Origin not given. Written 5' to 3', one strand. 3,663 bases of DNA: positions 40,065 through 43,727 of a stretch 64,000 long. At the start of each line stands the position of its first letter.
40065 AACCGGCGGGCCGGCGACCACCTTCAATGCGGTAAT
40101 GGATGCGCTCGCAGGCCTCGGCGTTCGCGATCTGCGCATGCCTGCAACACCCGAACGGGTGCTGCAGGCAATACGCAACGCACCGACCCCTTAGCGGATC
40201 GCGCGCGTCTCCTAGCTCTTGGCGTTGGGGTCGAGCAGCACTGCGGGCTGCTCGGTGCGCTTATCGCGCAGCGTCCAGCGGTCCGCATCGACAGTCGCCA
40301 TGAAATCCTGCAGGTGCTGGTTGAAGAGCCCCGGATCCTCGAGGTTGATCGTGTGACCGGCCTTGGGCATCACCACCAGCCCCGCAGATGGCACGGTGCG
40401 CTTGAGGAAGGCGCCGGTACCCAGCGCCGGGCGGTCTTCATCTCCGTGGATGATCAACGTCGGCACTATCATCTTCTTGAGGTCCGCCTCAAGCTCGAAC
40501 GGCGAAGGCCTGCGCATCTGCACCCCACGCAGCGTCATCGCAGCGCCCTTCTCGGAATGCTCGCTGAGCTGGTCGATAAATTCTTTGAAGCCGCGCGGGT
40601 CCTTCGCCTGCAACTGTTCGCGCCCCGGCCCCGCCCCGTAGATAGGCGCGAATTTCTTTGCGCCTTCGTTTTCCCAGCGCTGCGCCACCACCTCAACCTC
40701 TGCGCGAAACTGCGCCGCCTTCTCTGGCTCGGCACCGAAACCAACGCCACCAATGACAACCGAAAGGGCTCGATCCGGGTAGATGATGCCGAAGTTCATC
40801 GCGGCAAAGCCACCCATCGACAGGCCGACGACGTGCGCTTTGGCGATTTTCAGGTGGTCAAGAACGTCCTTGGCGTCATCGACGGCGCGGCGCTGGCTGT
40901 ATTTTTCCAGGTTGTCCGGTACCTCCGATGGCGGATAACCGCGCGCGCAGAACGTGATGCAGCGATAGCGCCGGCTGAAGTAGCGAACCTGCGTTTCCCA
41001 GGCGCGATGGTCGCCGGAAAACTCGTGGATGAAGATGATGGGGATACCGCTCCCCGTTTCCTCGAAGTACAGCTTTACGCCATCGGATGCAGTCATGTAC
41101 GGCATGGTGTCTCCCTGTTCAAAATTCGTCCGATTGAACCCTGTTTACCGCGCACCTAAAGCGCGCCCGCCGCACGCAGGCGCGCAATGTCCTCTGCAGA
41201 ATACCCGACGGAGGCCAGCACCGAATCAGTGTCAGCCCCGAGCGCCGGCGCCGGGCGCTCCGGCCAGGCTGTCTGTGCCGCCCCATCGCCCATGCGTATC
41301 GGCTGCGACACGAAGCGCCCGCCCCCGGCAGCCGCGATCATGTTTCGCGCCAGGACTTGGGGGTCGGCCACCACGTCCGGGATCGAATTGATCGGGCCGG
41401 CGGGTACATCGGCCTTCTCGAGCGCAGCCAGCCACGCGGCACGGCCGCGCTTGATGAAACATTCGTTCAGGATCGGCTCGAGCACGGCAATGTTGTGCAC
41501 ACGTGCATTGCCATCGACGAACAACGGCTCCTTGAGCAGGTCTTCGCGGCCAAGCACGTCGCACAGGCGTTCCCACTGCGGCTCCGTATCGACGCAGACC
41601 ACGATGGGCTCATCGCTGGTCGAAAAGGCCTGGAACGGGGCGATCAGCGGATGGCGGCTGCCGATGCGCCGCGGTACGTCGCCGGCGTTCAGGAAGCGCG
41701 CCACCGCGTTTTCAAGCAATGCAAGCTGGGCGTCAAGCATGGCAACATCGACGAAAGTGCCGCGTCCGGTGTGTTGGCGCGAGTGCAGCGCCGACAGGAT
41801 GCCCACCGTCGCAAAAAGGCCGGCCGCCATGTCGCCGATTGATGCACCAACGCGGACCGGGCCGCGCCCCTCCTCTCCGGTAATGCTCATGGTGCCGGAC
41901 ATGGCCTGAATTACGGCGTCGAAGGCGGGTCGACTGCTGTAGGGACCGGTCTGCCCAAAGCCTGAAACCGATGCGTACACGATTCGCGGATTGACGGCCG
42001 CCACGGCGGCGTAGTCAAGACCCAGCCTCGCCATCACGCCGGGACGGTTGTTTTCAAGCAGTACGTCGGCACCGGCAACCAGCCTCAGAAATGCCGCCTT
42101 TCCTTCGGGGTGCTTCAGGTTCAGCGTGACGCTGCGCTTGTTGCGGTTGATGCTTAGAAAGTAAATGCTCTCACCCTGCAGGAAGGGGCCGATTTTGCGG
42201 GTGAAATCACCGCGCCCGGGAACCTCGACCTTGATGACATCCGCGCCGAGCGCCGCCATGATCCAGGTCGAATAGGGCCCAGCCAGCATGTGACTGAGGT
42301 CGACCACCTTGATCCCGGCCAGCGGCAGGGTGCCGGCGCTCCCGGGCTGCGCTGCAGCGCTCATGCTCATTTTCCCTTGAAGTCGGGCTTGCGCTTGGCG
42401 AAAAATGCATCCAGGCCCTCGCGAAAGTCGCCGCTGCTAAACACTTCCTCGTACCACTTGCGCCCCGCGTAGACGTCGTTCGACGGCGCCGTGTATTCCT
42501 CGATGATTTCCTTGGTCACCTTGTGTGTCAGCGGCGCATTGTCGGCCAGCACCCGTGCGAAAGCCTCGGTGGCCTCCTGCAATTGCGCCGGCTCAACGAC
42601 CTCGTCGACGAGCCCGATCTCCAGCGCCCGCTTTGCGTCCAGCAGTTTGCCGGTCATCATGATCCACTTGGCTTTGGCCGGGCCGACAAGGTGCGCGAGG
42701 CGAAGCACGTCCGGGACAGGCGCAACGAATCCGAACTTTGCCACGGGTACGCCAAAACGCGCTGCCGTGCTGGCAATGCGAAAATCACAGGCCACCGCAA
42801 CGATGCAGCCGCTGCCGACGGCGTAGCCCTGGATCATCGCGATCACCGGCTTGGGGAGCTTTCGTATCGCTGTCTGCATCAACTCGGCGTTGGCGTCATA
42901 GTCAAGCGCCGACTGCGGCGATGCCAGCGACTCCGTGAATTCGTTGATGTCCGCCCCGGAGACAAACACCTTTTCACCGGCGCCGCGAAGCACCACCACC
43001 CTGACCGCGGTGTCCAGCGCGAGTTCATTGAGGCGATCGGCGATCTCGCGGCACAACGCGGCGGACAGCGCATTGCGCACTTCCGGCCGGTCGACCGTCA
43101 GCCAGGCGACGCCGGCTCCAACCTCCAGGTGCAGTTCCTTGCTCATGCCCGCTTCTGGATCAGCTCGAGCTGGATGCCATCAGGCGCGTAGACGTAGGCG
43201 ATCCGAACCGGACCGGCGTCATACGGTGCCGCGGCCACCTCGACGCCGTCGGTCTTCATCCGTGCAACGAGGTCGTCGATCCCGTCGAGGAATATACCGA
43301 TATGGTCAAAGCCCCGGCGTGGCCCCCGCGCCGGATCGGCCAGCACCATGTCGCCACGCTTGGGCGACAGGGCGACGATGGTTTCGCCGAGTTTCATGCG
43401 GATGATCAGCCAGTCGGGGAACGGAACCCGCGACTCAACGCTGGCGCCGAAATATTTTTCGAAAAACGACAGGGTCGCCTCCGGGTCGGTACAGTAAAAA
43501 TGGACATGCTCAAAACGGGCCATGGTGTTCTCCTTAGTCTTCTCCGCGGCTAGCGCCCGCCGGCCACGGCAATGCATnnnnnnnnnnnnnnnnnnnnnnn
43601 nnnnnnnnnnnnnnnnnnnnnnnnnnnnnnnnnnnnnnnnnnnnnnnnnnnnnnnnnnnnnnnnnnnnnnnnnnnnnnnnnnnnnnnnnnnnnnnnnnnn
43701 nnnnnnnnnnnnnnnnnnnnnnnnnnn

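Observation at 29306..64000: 35-kb catabolic island of C-N hydrolases, Mo-hydroxylases and NMT1-type transporters that matches no pathway I know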

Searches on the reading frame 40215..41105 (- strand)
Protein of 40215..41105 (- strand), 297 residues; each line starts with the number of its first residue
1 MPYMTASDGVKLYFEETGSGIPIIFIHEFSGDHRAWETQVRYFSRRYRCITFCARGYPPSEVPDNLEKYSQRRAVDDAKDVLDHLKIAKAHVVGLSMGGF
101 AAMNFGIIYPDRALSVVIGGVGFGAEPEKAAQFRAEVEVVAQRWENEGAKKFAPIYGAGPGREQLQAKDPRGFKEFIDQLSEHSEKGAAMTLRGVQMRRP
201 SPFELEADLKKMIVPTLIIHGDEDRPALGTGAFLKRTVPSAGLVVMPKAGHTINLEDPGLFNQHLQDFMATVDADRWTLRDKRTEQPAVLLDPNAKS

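Call 4: search_protein_families(library=pfam, proteins=[window:40215-41105:-], max_evalue=0.00001)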
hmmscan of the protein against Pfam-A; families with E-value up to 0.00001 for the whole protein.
window:40215-41105:- (297 aa): 3 families
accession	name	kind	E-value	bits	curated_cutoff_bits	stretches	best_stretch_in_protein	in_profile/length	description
PF00561.26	Abhydrolase_1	-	7.3e-23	81.9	25.8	1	22-121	2-102/245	alpha/beta hydrolase fold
PF12697.13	Abhydrolase_6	-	2.3e-18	68.1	26.3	1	23-262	1-215/217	Alpha/beta hydrolase family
PF12146.15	Hydrolase_4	-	1.5e-07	31.4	27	1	71-256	55-237/239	Serine aminopeptidase, S33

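Call 26: search_protein_families(library=ncbifam, proteins=[window:40215-41105:-], max_evalue=1e-10)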
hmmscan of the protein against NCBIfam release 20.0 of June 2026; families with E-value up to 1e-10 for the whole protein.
window:40215-41105:- (297 aa): 13 families
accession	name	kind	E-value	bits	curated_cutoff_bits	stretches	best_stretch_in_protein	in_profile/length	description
TIGR03695.1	menH_SHCHC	equivalog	4.4e-24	85.3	208.55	1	22-269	4-251/252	2-succinyl-6-hydroxy-2,4-cyclohexadiene-1-carboxylate synthase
TIGR02427.1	protocat_pcaD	equivalog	9.4e-23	80.9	255.85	1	21-269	14-250/251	3-oxoadipate enol-lactonase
NF051488.1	bifunc_PcaDC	exception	9.1e-22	77.7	390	1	22-273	14-254/375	bifunctional 3-oxoadipate enol-lactonase/4-carboxymuconolactone decarboxylase PcaDC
NF051487.1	bifunc_PcaCD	exception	8.7e-20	71.2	430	1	20-270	172-412/413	bifunctional 4-carboxymuconolactone decarboxylase/3-oxoadipate enol-lactonase PcaCD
TIGR03611.1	RutD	equivalog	2.9e-17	62.9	238.5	0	23-118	16-110/258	pyrimidine utilization protein D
NF045632.1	hydroxlase_HsaD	equivalog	6.3e-17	61.4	400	0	11-122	23-138/290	4,5:9,10-diseco-3-hydroxy-5,9,17-trioxoandrosta-1(10),2-diene-4-oate hydrolase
TIGR01250.1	pro_imino_pep_2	subfamily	1.2e-15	57.9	167.65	0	9-120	12-128/288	proline iminopeptidase-family hydrolase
NF011457.0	PRK14875.1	equivalog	1.5e-15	57.1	307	1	15-126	127-237/372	acetoin dehydrogenase dihydrolipoyllysine-residue acetyltransferase subunit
TIGR03343.1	biphenyl_bphD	equivalog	2.2e-15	56.6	462.15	0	10-124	20-138/282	2-hydroxy-6-oxo-6-phenylhexa-2,4-dienoate hydrolase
NF052610.1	macro_16_ester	equivalog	2.6e-15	56.5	420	0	68-118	74-124/281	alpha/beta fold macrolide esterase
NF053693.1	esterase_mleCBF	exception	2.8e-14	53.2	564.5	0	68-132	74-139/279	CBF family alpha/beta fold macrolide esterase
NF004514.1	PRK05855.1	equivalog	2.7e-11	42.8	455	0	4-99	4-102/578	SDR family oxidoreductase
TIGR01249.1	pro_imino_pep_1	equivalog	6.3e-11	42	259.75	0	3-123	8-130/307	prolyl aminopeptidase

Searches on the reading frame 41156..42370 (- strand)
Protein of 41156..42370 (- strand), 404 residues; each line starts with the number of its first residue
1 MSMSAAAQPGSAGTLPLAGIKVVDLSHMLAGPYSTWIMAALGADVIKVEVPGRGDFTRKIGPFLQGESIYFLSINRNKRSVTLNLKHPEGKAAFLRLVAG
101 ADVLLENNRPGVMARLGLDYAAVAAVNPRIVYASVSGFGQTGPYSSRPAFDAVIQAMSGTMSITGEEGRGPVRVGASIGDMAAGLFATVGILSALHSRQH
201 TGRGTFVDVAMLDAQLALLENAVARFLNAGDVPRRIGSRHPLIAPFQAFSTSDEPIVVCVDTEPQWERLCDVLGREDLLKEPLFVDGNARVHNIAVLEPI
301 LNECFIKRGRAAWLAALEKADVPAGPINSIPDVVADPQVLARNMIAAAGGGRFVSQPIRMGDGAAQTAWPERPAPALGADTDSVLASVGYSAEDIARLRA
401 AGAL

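Call 5: search_protein_families(library=pfam, proteins=[window:41159-42370:-], max_evalue=0.00001)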
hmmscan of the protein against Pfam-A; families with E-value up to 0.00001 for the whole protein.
window:41159-42370:- (404 aa): 1 family
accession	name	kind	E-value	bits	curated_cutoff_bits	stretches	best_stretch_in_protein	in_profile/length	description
PF02515.22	CoA_transf_3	-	4.3e-126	421.4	23.3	1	17-381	1-366/366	CoA-transferase family III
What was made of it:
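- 41156..42370 (-): g11 family III CoA-transferase (dicarboxylate type); core gene. Pfam CoA_transf_3, 421 bits (call 5).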

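Call 10: find_encoding_contigs(protein=window:41156-42370:-, flank=10000, max_places=6)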
Protein window:41156-42370:- (404 aa): 4 contigs read that carry it; 3 places shown.
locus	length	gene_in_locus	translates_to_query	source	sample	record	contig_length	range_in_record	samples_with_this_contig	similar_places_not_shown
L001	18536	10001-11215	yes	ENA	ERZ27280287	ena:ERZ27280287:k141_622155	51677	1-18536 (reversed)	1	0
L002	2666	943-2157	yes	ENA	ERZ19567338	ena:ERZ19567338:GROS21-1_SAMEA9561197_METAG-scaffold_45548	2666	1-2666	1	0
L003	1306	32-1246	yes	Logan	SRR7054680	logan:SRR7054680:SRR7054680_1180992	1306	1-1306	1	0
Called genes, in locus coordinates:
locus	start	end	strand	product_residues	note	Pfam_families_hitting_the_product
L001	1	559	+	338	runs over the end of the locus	PF09084:NMT1, PF16868:NMT1_3 (weak)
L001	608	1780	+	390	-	PF06500:FrsA-like, PF05448:AXE1 (faint), PF12146:Hydrolase_4 (faint), PF12697:Abhydrolase_6, PF00326:Peptidase_S9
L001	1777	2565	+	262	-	PF00528:BPD_transp_1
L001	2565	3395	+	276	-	PF00005:ABC_tran, PF13304:AAA_21 (faint)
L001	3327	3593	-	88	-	-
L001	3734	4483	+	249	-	PF00106:adh_short, PF08659:KR, PF23441:SDR (weak), PF13561:adh_short_C2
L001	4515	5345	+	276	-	PF00795:CN_hydrolase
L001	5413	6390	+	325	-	PF13379:NMT1_2, PF09084:NMT1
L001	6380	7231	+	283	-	PF00528:BPD_transp_1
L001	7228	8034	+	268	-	PF00005:ABC_tran, PF13304:AAA_21 (faint)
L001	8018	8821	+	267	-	PF00106:adh_short, PF08659:KR, PF13561:adh_short_C2, PF23441:SDR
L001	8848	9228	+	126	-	PF00903:Glyoxalase, PF13669:Glyoxalase_4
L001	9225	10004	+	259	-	PF00378:ECH_1, PF16113:ECH_2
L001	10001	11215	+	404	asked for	PF02515:CoA_transf_3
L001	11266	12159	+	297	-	PF00561:Abhydrolase_1, PF12697:Abhydrolase_6, PF12146:Hydrolase_4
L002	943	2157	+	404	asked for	PF02515:CoA_transf_3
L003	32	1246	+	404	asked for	PF02515:CoA_transf_3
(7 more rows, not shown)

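Call 26: search_protein_families(library=ncbifam, proteins=[window:41159-42370:-], max_evalue=1e-10)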
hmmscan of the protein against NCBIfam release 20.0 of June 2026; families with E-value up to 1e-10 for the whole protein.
window:41159-42370:- (404 aa): 7 families
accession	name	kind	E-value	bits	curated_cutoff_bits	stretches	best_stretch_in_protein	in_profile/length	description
NF008511.0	PRK11430.1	equivalog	8.1e-105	351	522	1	16-365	9-358/381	CoA:oxalate CoA-transferase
NF052585.1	SucGlutTfsCaiB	equivalog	1.9e-99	332.9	750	1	14-388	5-388/394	succinate--glutarate CoA-transferase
NF041294.1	Scnl_mescCoAtase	equivalog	1.2e-84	284.7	700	1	17-348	4-340/381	succinyl-CoA:mesaconate CoA-transferase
NF003809.0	PRK05398.1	subfamily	1e-82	278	442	2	15-218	3-207/416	formyl-CoA transferase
TIGR03253.1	oxalate_frc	equivalog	2.6e-76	257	504.2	2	16-219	3-207/416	formyl-CoA transferase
NF002914.1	PRK03525.1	equivalog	2.1e-50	171.8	413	1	16-403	9-396/400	L-carnitine CoA-transferase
TIGR04253.1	mesacon_CoA_iso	equivalog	2.6e-21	76.1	725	1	17-401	3-397/403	2-methylfumaryl-CoA isomerase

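Call 78: search_solved_structures(query=window:41159-42370:-, max_evalue=1e-40)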
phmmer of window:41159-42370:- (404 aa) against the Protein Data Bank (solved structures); distinct sequences matched with E-value up to 1e-40: 22.
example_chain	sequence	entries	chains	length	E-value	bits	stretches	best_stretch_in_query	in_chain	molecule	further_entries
4hl6_A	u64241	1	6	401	1.8e-94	320.3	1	15-364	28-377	Uncharacterized protein YfdE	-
4ed9_A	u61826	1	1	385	1.3e-83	284.6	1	9-363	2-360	CAIB/BAIF family protein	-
9br7_A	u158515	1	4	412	1.3e-82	281.3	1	13-402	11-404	Succinate--hydroxymethylglutarate CoA-transferase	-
9br6_A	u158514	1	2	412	1.9e-82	280.8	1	13-402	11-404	Succinate--hydroxymethylglutarate CoA-transferase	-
10uh_A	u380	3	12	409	9.7e-82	278.4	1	14-403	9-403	Formyl-coenzyme a transferase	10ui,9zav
3ubm_A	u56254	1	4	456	4.7e-55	190.6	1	11-218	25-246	Formyl-CoA:oxalate CoA-transferase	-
1pt5_A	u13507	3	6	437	2.6e-53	184.9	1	14-218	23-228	Hypothetical protein yfdW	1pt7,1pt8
1pqy_A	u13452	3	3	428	5e-53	183.9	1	15-218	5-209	Hypothetical protein yfdW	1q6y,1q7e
2vjp_A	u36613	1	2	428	2.2e-46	162.1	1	14-220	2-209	FORMYL-COENZYME A TRANSFERASE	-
2vjq_A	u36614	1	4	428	2.8e-46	161.7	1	14-220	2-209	FORMYL-COENZYME A TRANSFERASE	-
1p5h_A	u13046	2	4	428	3.1e-46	161.6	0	14-220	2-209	Formyl-coenzyme A transferase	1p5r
2vjo_A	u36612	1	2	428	3.1e-46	161.6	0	14-220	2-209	FORMYL-COENZYME A TRANSFERASE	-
2vjk_A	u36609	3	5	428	4.2e-46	161.1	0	14-220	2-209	FORMYL-COENZYME A TRANSFERASE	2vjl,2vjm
2vjn_A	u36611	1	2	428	4.3e-46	161.1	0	14-220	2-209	FORMYL-COENZYME A TRANSFERASE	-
1t4c_A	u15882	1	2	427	5.1e-46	160.8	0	14-220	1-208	Formyl-CoA:oxalate CoA-transferase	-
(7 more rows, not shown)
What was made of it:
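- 41156..42370 (-): Closest structures are YfdE 4hl6 and SUGCT 9br7 (call 78).
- g11: YfdE and SUGCT (call 78)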

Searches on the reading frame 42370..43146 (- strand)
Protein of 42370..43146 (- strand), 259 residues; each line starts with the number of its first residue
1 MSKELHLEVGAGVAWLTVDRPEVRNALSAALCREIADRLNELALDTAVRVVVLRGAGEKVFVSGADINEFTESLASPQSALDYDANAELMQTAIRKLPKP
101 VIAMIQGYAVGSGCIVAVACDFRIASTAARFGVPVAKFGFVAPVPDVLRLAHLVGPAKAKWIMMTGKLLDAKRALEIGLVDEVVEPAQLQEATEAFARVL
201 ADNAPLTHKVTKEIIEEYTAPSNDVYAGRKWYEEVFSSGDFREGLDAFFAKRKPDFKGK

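Call 5: search_protein_families(library=pfam, proteins=[window:42370-43146:-], max_evalue=0.00001)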
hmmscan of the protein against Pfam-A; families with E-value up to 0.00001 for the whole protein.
window:42370-43146:- (259 aa): 2 families
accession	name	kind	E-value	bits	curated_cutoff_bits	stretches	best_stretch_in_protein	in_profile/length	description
PF00378.25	ECH_1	-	2.3e-56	191.4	27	1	10-258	3-250/251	Enoyl-CoA hydratase/isomerase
PF16113.10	ECH_2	-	1.4e-36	127.1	27.2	1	14-248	2-238/335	Enoyl-CoA hydratase/isomerase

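Call 26: search_protein_families(library=ncbifam, proteins=[window:42370-43146:-], max_evalue=1e-10)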
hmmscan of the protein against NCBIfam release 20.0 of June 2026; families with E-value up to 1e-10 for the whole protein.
window:42370-43146:- (259 aa): 70 families (the best 25 are shown)
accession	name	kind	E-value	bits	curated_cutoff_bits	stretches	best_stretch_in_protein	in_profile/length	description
NF004796.0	PRK06144.1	subfamily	5.3e-72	242.4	272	1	2-259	7-262/262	enoyl-CoA hydratase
NF004781.0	PRK06127.1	subfamily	1.6e-69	234.6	291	1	3-259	11-269/269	enoyl-CoA hydratase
NF004475.0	PRK05809.1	subfamily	2.1e-54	184.8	394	1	3-259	4-260/260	short-chain-enoyl-CoA hydratase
NF051848.1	EnCoAHydtEchA19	equivalog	1.8e-53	181.8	400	1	11-259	8-258/258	enoyl-CoA hydratase EchA19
NF006007.0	PRK08138.1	subfamily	5.1e-51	173.5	355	1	11-259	16-261/261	enoyl-CoA hydratase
NF042430.2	EnCoAhydt_DpgD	equivalog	5.3e-50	170.3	400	1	12-258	6-257/258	enoyl-CoA-hydratase DpgD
NF005891.0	PRK07854.1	equivalog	6.1e-50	170.1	237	1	13-259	10-243/243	enoyl-CoA hydratase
NF005803.0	PRK07658.1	equivalog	1e-49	169.2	313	1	4-259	3-257/257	enoyl-CoA hydratase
NF005802.0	PRK07657.1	equivalog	1.5e-49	168.9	363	1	11-259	12-260/260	enoyl-CoA hydratase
NF006100.0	PRK08252.1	subfamily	5.2e-49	167.1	282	1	1-259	1-254/254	crotonase/enoyl-CoA hydratase family protein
NF007239.0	PRK09674.1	equivalog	3.2e-48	164.5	371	1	10-259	11-257/257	2,3-dehydroadipyl-CoA hydratase PaaF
NF006008.0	PRK08139.1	equivalog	1.9e-46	158.8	313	1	6-258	14-265/266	enoyl-CoA hydratase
NF004795.0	PRK06143.1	subfamily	3.4e-46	157.9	283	1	11-252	17-257/260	enoyl-CoA hydratase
NF004840.0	PRK06190.1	equivalog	1.7e-44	152.4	253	1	5-220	6-218/260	enoyl-CoA hydratase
NF004634.0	PRK05980.1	equivalog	1.8e-44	152.1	375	1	1-257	1-261/263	crotonase/enoyl-CoA hydratase family protein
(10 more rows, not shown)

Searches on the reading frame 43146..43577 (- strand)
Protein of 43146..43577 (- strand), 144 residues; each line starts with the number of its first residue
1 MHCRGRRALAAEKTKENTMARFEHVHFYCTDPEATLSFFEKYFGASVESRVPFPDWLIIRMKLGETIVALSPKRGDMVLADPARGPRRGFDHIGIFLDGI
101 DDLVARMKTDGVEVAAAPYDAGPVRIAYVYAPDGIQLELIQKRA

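Call 5: search_protein_families(library=pfam, proteins=[window:43146-43577:-], max_evalue=0.00001)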
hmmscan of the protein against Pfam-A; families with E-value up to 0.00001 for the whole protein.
window:43146-43577:- (144 aa): 2 families
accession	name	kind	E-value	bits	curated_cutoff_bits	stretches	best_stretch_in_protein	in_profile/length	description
PF00903.31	Glyoxalase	-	3e-11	44.2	20.6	1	21-139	1-121/121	Glyoxalase/Bleomycin resistance protein/Dioxygenase superfamily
PF13669.12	Glyoxalase_4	-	7.6e-11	42.7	27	1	24-128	2-109/109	Glyoxalase/Bleomycin resistance protein/Dioxygenase superfamily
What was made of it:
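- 43143..43523 (-): g13 single-domain VOC protein (126 aa). Pfam Glyoxalase (call 5).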

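Call 32: search_protein_families(library=ncbifam, proteins=[window:43146-43577:-], max_evalue=1e-20)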
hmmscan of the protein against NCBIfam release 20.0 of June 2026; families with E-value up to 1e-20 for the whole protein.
window:43146-43577:- (144 aa): 0 families

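Call 77: search_solved_structures(query=window:43146-43523:-, max_evalue=0.001)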
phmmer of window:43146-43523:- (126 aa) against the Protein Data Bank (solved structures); distinct sequences matched with E-value up to 0.001: 11.
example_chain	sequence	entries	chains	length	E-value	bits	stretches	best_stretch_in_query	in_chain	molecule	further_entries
6l0u_A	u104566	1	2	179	0.0002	24.4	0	68-123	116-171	Lactoylglutathione lyase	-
4pv5_A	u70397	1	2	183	0.00021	24.3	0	68-123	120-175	Lactoylglutathione lyase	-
2za0_A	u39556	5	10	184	0.00022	24.2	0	68-123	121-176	Glyoxalase I | Lactoylglutathione lyase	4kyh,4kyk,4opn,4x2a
1fro_A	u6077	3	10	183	0.00043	23.3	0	68-123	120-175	LACTOYLGLUTATHIONE LYASE | PROTEIN (LACTOYLGLUTATHIONE LYASE)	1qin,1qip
2p25_A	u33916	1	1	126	0.00043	23.3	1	4-121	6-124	Glyoxalase family protein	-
7wt2_A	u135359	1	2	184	0.00044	23.2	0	68-123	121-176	Lactoylglutathione lyase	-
3vw9_A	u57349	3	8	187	0.00046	23.2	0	68-123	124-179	Lactoylglutathione lyase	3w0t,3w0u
7wsz_A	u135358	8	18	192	0.0005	23.1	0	68-123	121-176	Lactoylglutathione lyase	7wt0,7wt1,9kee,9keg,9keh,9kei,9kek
7vq6_A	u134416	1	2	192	0.00054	23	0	70-122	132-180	Lactoylglutathione lyase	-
6bnn_A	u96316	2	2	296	0.00065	22.7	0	70-124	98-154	Lactoylglutathione lyase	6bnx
3rmu_A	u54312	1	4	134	0.00089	22.2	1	2-94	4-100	Methylmalonyl-CoA epimerase, mitochondrial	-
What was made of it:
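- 43143..43523 (-): Only weak similarity to glyoxalase I and methylmalonyl-CoA epimerase, none to extradiol dioxygenases (call 77).
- Tried and rejected: The VOC protein as an extradiol dioxygenase was rejected (call 77).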
